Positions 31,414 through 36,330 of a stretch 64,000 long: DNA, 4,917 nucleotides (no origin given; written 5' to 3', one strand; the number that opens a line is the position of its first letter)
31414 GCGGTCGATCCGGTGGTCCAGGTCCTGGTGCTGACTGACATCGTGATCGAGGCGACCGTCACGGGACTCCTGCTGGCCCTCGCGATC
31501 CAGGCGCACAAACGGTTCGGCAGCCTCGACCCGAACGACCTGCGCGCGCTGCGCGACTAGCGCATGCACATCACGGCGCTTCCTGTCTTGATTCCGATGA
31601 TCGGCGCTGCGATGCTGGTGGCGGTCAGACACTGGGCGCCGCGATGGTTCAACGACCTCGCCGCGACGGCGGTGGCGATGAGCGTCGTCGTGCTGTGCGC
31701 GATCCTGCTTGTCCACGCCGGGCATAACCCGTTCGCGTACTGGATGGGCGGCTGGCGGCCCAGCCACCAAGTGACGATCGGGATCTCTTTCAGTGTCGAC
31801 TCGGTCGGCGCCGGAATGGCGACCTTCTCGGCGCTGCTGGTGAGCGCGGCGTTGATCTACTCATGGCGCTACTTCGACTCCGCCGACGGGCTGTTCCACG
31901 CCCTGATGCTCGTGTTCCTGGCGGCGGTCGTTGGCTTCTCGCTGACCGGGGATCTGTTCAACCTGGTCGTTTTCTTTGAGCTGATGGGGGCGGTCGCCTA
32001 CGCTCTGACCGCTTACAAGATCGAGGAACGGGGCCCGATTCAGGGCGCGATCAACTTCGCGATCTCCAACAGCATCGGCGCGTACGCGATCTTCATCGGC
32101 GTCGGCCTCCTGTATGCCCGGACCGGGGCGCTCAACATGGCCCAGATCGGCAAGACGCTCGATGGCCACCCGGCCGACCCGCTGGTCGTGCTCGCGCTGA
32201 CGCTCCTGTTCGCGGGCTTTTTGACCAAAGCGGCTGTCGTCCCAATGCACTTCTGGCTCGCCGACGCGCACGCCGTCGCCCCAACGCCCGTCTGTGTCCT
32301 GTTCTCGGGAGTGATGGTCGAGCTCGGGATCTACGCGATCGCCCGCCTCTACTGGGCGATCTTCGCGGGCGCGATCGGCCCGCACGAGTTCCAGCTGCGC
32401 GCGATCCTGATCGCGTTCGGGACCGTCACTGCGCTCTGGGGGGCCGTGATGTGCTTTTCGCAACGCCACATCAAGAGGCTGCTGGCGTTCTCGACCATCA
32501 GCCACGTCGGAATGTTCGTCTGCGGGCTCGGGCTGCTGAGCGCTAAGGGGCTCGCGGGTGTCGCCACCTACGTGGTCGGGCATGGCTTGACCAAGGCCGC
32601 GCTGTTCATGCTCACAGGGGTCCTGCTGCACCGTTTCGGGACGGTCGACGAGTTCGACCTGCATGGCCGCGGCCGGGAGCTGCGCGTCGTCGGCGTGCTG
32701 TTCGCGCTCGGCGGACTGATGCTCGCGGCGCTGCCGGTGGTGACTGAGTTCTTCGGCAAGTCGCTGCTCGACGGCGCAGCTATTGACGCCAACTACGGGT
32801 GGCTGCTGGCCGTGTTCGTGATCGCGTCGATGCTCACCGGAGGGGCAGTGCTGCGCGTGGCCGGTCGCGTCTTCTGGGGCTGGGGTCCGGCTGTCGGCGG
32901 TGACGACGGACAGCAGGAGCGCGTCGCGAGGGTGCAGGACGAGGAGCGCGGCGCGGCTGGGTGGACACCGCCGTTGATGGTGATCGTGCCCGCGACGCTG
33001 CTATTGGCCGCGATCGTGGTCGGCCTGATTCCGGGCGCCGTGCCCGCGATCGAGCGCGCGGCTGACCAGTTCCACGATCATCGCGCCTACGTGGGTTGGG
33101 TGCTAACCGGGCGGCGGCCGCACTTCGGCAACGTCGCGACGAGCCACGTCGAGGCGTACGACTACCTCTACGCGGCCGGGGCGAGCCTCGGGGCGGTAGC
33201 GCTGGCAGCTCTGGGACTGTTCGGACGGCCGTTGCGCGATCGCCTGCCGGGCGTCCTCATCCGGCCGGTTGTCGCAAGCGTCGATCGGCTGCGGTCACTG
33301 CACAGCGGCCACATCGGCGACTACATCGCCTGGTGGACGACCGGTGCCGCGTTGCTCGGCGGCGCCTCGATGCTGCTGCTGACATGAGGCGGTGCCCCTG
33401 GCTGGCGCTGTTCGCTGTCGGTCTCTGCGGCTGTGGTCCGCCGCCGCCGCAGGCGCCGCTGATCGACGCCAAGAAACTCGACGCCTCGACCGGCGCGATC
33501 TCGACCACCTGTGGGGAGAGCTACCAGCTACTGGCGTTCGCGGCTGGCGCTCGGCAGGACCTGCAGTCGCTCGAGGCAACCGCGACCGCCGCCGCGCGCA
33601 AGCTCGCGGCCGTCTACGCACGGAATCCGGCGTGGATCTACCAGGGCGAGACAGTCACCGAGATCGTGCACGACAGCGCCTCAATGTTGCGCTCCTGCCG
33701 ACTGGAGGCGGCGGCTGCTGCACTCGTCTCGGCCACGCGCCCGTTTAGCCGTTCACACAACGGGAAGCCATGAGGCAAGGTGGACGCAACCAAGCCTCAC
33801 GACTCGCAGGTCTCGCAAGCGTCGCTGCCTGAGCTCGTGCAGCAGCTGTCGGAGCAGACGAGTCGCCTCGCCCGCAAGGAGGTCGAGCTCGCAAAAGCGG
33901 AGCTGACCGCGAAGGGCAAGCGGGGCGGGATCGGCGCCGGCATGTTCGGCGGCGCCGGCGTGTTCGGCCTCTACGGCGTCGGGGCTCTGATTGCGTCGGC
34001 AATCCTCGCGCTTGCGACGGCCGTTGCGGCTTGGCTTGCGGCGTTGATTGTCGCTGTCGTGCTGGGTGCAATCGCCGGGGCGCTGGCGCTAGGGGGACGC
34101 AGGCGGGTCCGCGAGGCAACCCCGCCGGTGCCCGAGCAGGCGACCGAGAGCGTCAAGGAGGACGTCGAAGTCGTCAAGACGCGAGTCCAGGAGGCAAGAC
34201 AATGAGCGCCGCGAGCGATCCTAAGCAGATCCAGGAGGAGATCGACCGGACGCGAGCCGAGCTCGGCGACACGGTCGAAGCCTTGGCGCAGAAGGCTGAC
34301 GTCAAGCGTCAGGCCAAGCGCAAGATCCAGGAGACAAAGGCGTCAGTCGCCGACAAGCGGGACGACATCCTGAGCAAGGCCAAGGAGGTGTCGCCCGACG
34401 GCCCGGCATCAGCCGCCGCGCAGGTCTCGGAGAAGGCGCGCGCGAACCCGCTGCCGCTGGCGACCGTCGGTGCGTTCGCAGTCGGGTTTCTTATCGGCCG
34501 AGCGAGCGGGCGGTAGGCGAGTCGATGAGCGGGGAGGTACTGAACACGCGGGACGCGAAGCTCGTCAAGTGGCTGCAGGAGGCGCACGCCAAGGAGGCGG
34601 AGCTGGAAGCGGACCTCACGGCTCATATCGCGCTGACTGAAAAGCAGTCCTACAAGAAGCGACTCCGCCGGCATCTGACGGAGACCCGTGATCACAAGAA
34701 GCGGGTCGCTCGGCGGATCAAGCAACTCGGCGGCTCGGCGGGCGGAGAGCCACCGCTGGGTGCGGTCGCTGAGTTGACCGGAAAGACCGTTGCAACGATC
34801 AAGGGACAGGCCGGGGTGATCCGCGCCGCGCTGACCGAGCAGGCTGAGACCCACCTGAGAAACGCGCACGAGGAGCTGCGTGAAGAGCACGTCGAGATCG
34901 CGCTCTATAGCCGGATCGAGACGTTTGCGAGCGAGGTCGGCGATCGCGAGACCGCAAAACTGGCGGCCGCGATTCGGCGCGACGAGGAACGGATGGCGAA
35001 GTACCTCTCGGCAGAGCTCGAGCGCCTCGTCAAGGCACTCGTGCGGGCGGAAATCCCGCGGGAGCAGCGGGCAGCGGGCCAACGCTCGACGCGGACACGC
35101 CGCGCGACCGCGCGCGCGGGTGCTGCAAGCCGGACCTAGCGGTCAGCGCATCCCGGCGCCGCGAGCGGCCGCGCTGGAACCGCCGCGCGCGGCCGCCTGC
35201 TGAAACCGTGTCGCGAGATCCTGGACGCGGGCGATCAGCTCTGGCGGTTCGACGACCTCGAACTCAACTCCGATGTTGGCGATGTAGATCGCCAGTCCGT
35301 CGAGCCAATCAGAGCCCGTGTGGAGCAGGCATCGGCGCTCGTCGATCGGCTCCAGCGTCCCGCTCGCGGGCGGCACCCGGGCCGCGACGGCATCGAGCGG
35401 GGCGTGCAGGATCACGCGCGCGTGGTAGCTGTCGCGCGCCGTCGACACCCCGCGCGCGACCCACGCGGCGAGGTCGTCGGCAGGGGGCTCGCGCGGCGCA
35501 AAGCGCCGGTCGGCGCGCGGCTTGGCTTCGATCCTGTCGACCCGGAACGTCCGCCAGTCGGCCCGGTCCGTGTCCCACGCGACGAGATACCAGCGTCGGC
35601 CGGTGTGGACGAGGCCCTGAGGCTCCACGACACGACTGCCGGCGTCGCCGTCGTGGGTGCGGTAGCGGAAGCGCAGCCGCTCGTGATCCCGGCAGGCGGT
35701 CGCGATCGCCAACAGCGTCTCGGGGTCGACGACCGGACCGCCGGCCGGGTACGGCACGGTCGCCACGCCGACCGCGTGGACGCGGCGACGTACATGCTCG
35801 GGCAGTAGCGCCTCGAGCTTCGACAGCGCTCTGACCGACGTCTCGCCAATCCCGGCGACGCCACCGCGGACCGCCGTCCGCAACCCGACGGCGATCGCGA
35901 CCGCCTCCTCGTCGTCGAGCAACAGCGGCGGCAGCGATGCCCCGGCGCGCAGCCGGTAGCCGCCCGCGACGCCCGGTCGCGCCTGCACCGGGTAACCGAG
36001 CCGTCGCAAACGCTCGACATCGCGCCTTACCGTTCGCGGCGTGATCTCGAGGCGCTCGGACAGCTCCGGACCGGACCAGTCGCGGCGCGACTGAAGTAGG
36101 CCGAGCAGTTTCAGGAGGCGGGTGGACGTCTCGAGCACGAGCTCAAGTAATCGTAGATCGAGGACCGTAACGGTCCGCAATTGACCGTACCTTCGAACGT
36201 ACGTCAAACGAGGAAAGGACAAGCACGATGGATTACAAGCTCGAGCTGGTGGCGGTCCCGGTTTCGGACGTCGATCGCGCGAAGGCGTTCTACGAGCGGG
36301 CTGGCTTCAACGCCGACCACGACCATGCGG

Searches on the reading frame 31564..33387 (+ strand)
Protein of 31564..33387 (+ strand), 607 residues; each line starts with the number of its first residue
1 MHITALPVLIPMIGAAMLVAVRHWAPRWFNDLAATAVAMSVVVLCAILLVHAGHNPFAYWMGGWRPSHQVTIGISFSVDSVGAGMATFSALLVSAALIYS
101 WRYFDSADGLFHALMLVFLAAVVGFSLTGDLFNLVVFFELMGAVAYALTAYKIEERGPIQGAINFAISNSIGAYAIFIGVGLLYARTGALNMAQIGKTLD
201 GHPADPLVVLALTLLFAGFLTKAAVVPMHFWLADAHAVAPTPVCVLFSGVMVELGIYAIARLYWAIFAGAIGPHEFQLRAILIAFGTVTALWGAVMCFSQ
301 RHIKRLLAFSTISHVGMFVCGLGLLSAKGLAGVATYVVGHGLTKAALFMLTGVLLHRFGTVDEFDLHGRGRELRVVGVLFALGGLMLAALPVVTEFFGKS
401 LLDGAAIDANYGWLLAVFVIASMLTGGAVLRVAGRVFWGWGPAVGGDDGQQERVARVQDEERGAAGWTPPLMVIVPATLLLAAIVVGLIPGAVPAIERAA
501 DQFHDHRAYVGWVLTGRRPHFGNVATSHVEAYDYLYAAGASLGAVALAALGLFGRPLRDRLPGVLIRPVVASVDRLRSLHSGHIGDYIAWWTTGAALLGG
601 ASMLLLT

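Call 47: search_protein_families(library=pfam, proteins=[window:31564-33387:+], max_evalue=0.00001)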
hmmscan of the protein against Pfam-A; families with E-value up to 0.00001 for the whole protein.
window:31564-33387:+ (607 aa): 1 family
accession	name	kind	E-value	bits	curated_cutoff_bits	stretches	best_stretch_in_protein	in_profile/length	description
PF00361.26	Proton_antipo_M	-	4e-51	174.4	21.5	1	129-425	2-294/294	NADH:quinone oxidoreductase/Mrp antiporter, TM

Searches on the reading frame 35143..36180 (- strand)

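Call 47: search_protein_families(library=pfam, proteins=[window:35143-36180:-], max_evalue=0.00001)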
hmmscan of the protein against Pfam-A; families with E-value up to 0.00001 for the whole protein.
window:35143-36180:- (345 aa): 3 families
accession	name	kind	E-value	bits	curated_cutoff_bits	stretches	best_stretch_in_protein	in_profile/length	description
PF13280.12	WYL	-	1.9e-25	89.1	21.8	1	154-218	1-66/70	WYL domain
PF08279.18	HTH_11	-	7.1e-16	58.3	25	1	21-76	1-55/55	HTH domain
PF25583.1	WCX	-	2.4e-06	28.2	23.9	1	252-325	3-74/76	WCX domain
